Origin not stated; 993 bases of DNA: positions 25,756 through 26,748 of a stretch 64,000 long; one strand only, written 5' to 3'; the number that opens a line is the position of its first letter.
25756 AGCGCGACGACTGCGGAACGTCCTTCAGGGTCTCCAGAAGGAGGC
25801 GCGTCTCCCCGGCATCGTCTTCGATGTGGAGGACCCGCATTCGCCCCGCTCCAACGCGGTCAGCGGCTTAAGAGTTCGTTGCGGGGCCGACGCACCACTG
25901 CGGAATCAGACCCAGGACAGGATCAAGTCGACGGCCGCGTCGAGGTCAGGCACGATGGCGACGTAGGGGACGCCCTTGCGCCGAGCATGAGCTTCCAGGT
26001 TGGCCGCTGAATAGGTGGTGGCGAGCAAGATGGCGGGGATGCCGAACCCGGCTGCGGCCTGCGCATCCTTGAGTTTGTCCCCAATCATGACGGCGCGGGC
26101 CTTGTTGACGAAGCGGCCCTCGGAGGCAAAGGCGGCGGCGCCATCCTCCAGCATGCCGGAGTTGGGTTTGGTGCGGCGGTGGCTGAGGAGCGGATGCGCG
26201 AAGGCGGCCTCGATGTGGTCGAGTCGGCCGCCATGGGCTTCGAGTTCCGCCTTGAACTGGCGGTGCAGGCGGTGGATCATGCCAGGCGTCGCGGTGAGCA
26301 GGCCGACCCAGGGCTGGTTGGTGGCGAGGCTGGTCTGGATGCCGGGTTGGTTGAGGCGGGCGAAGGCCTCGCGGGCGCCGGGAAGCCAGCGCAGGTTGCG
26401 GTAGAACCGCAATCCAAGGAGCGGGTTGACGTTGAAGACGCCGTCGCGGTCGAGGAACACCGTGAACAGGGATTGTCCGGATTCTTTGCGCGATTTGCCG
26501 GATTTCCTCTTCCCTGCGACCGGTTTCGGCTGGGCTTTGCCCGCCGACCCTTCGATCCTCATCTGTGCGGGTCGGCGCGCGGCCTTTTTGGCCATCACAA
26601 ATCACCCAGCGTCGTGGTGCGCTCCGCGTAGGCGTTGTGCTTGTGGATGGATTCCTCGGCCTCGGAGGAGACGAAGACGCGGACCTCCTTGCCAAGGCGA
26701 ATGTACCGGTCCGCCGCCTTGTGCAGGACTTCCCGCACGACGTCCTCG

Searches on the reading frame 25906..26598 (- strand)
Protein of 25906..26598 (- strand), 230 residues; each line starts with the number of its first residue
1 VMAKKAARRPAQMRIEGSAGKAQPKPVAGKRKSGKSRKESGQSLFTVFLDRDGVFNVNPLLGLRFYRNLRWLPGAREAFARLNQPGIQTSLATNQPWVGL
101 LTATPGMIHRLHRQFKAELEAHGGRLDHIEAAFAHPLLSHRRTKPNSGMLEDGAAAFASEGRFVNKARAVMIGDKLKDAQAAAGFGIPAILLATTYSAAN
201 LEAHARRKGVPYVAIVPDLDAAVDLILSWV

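Call 60: search_protein_families(library=pfam, proteins=[window:25906-26598:-], max_evalue=0.001)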
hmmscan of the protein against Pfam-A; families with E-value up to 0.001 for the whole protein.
window:25906-26598:- (230 aa): 2 families
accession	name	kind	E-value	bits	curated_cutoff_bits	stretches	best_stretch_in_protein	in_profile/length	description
PF13242.12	Hydrolase_like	-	5.2e-08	33.1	22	1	143-208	3-64/75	HAD-hyrolase-like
PF00702.32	Hydrolase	-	2e-07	32.1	26.4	1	69-186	97-191/191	haloacid dehalogenase-like hydrolase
